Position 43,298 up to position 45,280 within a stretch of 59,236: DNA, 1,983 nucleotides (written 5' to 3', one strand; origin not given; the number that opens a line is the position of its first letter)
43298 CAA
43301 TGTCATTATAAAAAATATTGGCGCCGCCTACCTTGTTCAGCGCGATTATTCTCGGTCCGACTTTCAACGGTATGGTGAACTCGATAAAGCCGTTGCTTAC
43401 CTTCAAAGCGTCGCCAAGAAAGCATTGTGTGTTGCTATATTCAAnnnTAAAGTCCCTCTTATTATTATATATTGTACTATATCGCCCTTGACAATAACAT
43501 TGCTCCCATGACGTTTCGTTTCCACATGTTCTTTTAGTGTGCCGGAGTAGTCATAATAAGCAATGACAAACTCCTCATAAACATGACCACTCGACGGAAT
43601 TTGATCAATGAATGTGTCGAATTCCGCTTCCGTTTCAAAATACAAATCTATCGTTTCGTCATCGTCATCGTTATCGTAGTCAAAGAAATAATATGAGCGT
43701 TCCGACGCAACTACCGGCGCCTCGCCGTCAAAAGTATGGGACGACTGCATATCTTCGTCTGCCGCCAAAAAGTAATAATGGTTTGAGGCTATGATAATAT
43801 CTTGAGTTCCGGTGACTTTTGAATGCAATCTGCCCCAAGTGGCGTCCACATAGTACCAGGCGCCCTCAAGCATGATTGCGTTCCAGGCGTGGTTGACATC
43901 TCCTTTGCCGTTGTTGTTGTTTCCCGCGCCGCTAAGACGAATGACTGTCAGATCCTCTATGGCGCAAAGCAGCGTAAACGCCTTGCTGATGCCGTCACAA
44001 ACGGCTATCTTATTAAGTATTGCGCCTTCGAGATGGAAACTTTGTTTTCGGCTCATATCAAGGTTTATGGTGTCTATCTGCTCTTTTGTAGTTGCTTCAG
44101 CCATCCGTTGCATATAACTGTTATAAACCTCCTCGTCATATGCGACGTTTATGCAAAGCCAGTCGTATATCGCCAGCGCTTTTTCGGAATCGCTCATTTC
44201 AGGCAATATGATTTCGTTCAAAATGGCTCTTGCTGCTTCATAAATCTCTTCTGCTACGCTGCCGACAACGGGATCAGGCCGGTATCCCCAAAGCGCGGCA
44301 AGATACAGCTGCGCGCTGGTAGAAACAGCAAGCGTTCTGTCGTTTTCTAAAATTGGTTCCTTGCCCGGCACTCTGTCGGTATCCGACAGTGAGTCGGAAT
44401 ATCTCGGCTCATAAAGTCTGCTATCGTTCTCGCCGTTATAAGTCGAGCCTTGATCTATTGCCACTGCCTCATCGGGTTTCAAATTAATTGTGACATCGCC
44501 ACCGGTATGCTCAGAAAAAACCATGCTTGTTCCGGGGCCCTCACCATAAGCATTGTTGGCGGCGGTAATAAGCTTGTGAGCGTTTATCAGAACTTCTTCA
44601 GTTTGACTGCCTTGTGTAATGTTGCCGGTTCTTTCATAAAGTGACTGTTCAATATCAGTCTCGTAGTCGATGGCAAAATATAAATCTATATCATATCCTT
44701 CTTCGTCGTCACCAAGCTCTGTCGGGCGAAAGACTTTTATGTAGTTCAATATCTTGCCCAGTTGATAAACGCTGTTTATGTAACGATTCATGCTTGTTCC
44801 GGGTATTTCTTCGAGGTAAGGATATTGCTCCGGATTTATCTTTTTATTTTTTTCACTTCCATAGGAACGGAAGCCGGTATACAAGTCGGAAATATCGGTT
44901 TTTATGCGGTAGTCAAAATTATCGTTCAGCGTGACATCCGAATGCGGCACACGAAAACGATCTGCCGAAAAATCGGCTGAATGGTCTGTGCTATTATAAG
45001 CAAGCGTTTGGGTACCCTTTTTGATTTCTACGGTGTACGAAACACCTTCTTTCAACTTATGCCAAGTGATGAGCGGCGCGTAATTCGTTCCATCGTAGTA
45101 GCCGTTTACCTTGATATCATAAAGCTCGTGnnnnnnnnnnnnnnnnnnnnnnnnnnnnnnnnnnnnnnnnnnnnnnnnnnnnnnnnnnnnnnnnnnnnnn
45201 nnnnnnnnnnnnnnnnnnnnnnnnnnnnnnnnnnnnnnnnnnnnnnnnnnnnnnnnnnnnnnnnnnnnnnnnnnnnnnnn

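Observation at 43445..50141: Tandem paralogous Big_2 + transglutaminase-like lipoproteins, one with the nucleophile Cys replaced by Ser, next to the giant lipoprotein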

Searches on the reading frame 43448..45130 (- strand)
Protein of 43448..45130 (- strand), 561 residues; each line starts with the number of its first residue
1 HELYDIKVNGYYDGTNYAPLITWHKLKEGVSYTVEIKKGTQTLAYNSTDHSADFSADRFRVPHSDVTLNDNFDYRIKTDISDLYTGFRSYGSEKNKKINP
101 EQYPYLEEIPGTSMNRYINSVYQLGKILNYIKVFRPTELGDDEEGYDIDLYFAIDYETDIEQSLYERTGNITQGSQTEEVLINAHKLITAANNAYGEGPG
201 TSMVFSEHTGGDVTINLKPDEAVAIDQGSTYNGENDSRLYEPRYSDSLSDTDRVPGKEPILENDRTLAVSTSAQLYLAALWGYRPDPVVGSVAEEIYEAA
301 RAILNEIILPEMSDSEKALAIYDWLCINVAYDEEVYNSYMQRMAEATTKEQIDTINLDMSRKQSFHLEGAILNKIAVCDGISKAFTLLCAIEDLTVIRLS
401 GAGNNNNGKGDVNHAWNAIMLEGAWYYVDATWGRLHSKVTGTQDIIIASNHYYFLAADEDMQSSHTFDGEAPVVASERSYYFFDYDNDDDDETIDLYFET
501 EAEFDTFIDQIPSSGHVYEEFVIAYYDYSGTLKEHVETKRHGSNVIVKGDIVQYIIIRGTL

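Call 49: search_protein_representatives(alignment_id=A2)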
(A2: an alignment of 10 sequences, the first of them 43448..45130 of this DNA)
Query: 10 sequences, 549 profile positions. Proteins with E-value up to 0.001 (for the whole library): 28854; up to 1e-10: 8849; up to 1e-30: 866. The best 150 are listed.
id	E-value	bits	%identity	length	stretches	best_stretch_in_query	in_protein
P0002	3.6e-242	821.6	-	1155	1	1-546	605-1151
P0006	8.2e-206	701.6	-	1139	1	1-544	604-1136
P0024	3.2e-151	521.4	-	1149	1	1-545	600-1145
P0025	5.7e-146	504.1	-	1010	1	1-548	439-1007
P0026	1.7e-140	486.0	-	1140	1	1-528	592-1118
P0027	9.2e-140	483.6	-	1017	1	1-528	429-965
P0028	9.6e-131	453.8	-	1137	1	1-533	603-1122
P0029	3.0e-129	448.9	-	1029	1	2-528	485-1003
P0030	3.7e-129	448.6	-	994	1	2-518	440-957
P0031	1.8e-125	436.4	-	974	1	1-517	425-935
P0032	8.9e-124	430.8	-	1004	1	2-543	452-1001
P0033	2.3e-121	422.9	-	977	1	2-517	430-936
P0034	2.3e-120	419.5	-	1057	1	2-546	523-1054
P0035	6.1e-119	414.9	-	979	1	1-510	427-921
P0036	6.3e-118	411.5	-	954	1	2-543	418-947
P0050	1.4e-105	370.8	-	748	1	2-545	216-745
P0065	1.3e-85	304.9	-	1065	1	2-464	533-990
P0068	4.5e-82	293.2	-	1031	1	1-480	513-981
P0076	1.4e-73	265.2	-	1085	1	1-466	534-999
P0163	1.2e-55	206.0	-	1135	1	3-493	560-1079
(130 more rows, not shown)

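Call 52: find_encoding_contigs(protein=P0068, flank=10000, max_places=2)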
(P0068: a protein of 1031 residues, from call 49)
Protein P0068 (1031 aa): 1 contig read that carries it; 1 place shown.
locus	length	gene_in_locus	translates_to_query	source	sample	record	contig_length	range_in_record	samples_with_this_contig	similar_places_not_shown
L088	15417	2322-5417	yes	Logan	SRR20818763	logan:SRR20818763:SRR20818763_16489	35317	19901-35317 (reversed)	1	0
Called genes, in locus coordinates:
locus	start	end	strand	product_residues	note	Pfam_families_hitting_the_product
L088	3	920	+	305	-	?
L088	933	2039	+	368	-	PF02595:Gly_kinase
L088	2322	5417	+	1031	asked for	PF02368:Big_2 (faint), PF01841:Transglut_core (weak)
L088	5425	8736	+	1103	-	PF01841:Transglut_core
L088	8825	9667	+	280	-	-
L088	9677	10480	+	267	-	PF02585:PIG-L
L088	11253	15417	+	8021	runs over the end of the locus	?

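Call 53: find_encoding_contigs(protein=P0065, flank=10000, max_places=2)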
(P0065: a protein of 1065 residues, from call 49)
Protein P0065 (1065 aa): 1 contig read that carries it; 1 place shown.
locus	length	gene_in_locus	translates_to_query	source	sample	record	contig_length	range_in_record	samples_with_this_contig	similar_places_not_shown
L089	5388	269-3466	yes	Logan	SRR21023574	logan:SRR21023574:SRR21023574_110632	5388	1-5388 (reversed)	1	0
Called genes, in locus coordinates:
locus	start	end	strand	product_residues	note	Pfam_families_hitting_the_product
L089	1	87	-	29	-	?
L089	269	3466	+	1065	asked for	PF02368:Big_2 (faint), PF01841:Transglut_core (weak)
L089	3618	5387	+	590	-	?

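Call 54: find_encoding_contigs(protein=P0076, flank=10000, max_places=2)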
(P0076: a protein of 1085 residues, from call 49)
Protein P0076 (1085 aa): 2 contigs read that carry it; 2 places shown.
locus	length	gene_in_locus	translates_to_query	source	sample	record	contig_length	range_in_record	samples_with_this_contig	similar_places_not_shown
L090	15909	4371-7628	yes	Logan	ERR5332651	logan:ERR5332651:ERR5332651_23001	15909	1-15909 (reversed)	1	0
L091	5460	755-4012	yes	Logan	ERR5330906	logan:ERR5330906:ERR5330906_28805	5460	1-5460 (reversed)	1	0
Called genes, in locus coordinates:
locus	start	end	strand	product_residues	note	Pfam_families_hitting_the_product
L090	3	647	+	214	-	?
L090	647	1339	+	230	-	PF19845:DUF6320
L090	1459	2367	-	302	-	PF20434:BD-FAE, PF00135:COesterase (faint), PF07859:Abhydrolase_3, PF00326:Peptidase_S9 (faint)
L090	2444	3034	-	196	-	PF07638:Sigma70_ECF (weak), PF04542:Sigma70_r2, PF08281:Sigma70_r4_2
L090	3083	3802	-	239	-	PF08032:SpoU_sub_bind, PF22435:MRM3-like_sub_bind (weak), PF00588:SpoU_methylase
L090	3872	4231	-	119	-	PF00636:Ribonuclease_3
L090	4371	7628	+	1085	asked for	PF02368:Big_2 (weak), PF01841:Transglut_core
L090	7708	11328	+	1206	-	PF01841:Transglut_core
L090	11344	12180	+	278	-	-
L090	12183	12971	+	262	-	PF02585:PIG-L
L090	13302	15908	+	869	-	?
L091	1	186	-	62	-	?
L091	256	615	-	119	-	PF00636:Ribonuclease_3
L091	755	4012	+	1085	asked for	PF02368:Big_2 (weak), PF01841:Transglut_core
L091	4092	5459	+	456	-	?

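Call 55: find_encoding_contigs(protein=P0163, flank=10000, max_places=2)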
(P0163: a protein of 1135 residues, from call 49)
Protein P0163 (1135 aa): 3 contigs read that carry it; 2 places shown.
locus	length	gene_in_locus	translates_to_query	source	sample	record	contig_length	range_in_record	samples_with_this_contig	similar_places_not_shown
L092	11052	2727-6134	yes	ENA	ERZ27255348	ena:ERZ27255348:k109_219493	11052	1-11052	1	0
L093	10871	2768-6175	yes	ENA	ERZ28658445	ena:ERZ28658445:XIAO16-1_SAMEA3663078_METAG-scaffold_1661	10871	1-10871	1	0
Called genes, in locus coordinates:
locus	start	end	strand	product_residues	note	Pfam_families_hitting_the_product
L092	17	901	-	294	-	PF01545:Cation_efflux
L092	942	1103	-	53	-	-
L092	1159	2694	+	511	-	PF07690:MFS_1, PF13347:MFS_2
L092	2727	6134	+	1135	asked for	PF02368:Big_2, PF01841:Transglut_core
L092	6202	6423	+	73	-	PF04023:FeoA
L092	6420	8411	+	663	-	PF00009:GTP_EFTU (faint), PF01926:MMR_HSR1, PF02421:FeoB_N, PF09439:SRPRB (weak), PF17910:FeoB_Cyto, PF07670:Gate, PF07664:FeoB_C, PF07670:Gate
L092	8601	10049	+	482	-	PF04932:Wzy_C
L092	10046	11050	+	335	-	?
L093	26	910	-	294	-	PF01545:Cation_efflux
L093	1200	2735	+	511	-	PF07690:MFS_1, PF13347:MFS_2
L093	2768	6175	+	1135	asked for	PF02368:Big_2, PF01841:Transglut_core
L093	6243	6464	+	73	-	PF04023:FeoA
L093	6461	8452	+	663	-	PF00009:GTP_EFTU (faint), PF01926:MMR_HSR1, PF02421:FeoB_N, PF09439:SRPRB (weak), PF17910:FeoB_Cyto, PF07670:Gate, PF07664:FeoB_C, PF07670:Gate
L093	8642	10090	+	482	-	PF04932:Wzy_C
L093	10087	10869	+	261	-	?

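Call 58: find_encoding_contigs(protein=P0034, flank=10000, max_places=2)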
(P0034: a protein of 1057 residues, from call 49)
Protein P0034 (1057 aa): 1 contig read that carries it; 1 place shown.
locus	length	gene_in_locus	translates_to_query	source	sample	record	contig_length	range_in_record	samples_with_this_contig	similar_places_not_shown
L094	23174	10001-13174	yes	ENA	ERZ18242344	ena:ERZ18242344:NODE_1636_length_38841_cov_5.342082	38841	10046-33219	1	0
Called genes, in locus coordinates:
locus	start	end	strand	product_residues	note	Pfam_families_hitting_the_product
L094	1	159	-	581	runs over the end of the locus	PF02878:PGM_PMM_I, PF02879:PGM_PMM_II, PF02880:PGM_PMM_III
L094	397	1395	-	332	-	PF13280:WYL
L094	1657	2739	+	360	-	-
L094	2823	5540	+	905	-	PF18998:Flg_new_2 (faint), PF09479:Flg_new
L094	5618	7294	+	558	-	PF00128:Alpha-amylase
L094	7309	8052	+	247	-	PF12838:Fer4_7 (faint), PF13484:Fer4_16 (faint), PF13187:Fer4_9 (faint), PF14697:Fer4_21 (faint), PF00037:Fer4 (weak), PF13237:Fer4_10 (weak)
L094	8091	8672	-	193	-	PF07638:Sigma70_ECF, PF04542:Sigma70_r2, PF08281:Sigma70_r4_2 (weak)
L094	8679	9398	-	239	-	PF08032:SpoU_sub_bind, PF22435:MRM3-like_sub_bind (weak), PF00588:SpoU_methylase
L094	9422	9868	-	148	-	PF00636:Ribonuclease_3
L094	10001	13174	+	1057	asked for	PF01841:Transglut_core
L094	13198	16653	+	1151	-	PF01841:Transglut_core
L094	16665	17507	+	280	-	-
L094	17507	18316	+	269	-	PF02585:PIG-L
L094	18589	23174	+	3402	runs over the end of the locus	?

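Call 59: find_encoding_contigs(protein=P0050, flank=10000, max_places=2)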
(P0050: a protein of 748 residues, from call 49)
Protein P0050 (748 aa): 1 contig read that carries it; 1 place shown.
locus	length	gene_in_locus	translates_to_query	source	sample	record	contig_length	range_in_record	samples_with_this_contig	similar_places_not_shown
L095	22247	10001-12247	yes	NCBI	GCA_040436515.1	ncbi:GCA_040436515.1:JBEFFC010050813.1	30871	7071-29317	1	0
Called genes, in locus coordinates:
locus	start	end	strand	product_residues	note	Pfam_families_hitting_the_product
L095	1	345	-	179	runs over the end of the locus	-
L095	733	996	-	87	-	PF07873:YabP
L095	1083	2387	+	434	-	PF07247:AATase (weak), PF16911:PapA_C (faint)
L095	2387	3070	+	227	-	PF19845:DUF6320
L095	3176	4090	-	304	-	PF20434:BD-FAE, PF07859:Abhydrolase_3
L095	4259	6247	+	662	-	PF03190:Thioredox_DsbH, PF13899:Thioredoxin_7, PF03663:Glyco_hydro_76 (faint), PF07221:GlcNAc_2-epim (faint), PF07470:Glyco_hydro_88 (faint), PF05147:LANC_like (faint)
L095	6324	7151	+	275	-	PF10609:ParA, PF01656:CbiA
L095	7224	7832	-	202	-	PF07638:Sigma70_ECF, PF04542:Sigma70_r2, PF08281:Sigma70_r4_2 (weak)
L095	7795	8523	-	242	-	PF08032:SpoU_sub_bind, PF22435:MRM3-like_sub_bind (weak), PF00588:SpoU_methylase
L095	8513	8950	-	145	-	PF00636:Ribonuclease_3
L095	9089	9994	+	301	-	PF02368:Big_2 (faint)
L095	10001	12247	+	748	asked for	-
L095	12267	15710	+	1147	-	PF01841:Transglut_core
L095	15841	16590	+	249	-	PF02585:PIG-L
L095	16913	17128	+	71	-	-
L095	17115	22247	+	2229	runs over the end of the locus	?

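Call 60: predict_structure(alignment_id=A2)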
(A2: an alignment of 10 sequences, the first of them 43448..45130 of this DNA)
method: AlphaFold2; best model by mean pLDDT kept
length: 561 residues; sequences in the alignment: 10
mean_pLDDT: 72.2   pTM: 0.80
mean pLDDT of the five models: 72.2, 67.0, 59.6, 58.2, 55.7
residues with pLDDT >= 90: 65; 70-90: 292; 50-70: 126; < 50: 78
segments of 3 or more residues with pLDDT < 50: 105-112, 223-268, 407-409, 480-495, 557-561
pLDDT, mean of each block of 10 residues (from residue 1): 76 77 75 92 93 83 89 89 85 65 48 63 81 68 70 83 81 85 89 74 73 75 45 37 34 34 41 76 66 79 91 86 91 87 81 76 84 90 93 86 61 85 84 69 66 77 78 68 36 53 75 61 59 72 63 51 34
secondary structure, 60 per line:
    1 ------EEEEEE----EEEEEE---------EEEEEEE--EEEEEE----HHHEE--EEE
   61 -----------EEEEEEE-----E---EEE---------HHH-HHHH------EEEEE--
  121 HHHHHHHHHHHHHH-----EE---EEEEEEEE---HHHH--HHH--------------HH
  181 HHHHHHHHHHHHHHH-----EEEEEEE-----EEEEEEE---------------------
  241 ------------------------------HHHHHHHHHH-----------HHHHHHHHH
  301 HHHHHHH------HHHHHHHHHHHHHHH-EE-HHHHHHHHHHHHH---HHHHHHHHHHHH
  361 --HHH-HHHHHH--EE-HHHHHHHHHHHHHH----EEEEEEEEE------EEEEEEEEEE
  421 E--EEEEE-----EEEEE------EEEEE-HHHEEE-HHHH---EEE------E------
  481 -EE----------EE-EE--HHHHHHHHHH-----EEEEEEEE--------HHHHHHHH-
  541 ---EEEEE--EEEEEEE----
elements in order: E7-12 E17-22 E32-38 E41-46 E58-60 E72-78 E88-90 H104-107 E114-118 H121-134 E145-152 H156-159 H179-195 E201-207 E213-219 H271-280 H292-307 H314-328 H333-345 H349-360 H367-372 H378-391 E396-404 E411-421 E424-428 E434-438 E445-449 E454-456 H458-461 E465-467 H501-510 E516-523 H532-539 E544-548 E551-557

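Call 63: fold_search(model_id=the predicted structure, library=pdb)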
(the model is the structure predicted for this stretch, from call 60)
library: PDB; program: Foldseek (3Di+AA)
matches with E <= 10: 705; with E <= 0.001: 7
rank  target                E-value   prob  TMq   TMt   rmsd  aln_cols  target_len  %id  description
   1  9crn                  7.1e-10  1.00  0.32  0.47   6.4       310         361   15  Crystal structure of Streptococcus pyogenes TglA (released 2024-08-14)
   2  4xz7_A                9.1e-06  1.00  0.19  0.28  18.6       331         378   12  Crystal structure of a TGase (released 2015-06-24)
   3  4xz7_B                2.0e-05  1.00  0.20  0.28  21.1       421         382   12  Crystal structure of a TGase (released 2015-06-24)
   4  3isr_A                2.9e-05  1.00  0.17  0.31  15.0       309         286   12  The Crystal Structure of a Putative Cysteine Protease from Cytophaga hutchinsonii to 1.9A (released 2009-09-08)
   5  3isr_C                3.4e-05  1.00  0.17  0.31  14.9       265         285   13  The Crystal Structure of a Putative Cysteine Protease from Cytophaga hutchinsonii to 1.9A (released 2009-09-08)
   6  3isr_B                1.9e-04  1.00  0.17  0.31  15.2       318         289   13  The Crystal Structure of a Putative Cysteine Protease from Cytophaga hutchinsonii to 1.9A (released 2009-09-08)
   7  3kd4_A                4.3e-04  0.75  0.19  0.21  24.8       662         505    9  CRYSTAL STRUCTURE OF A PUTATIVE PROTEASE (BDI_1141) FROM PARABACTEROIDES DISTASONIS ATCC 8503 AT 2.00 A RESOLUTION (released 2009-11-24)
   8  7n6g_6E               5.4e-03  0.85  0.12  0.07  17.8       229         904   15  C1 of central pair (released 2022-05-18)
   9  4dmo_A                7.4e-03  0.99  0.17  0.34  10.7       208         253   12  Crystal structure of the (BACCR)NAT3 arylamine N-acetyltransferase from Bacillus cereus reveals a unique Cys-His-Glu c (released 2013-06-26)
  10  9bc3_A                7.4e-03  0.57  0.16  0.20  18.9       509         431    8  Transglutaminase 2 - Alternate state (released 2024-07-03)
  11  1egj_A                9.2e-03  0.96  0.11  0.39   4.8       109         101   16  DOMAIN 4 OF THE BETA COMMON CHAIN IN COMPLEX WITH AN ANTIBODY (released 2001-02-15)
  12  8k4q_C                1.1e-02  1.00  0.13  0.33   4.8       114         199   12  Crystal structure of nanobody HuNb103 bound to human interleukin-4 receptor subunit alpha (released 2024-06-26)
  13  2dle_MODEL_1_A        1.6e-02  1.00  0.12  0.54   4.1       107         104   13  Solution structure of the fourth fn3 domain of human receptor-type tyrosine-protein phosphatase eta (released 2006-10-18)
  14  7y8h_A                1.7e-02  1.00  0.12  0.60   3.9        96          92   14  Crystal structure of sDscam FNIII1 domain, isoform alpha7 (released 2023-05-24)
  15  3s8w_C                1.8e-02  1.00  0.12  0.61   4.8        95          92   12  D2 domain of human IFNAR2 (released 2011-08-31)
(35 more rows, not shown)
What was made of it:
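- On Transglutaminase-like superfamily (PF01841): Its top PDB hits are all transglutaminase-like or putative cysteine proteases: 9CRN, 4XZ7, 3ISR and 3KD4 (calls 60, 63).
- The AlphaFold model has pTM 0.80, and the top Foldseek hits are 9CRN (E 7e-10), 4XZ7 and 3ISR (calls 60, 63).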
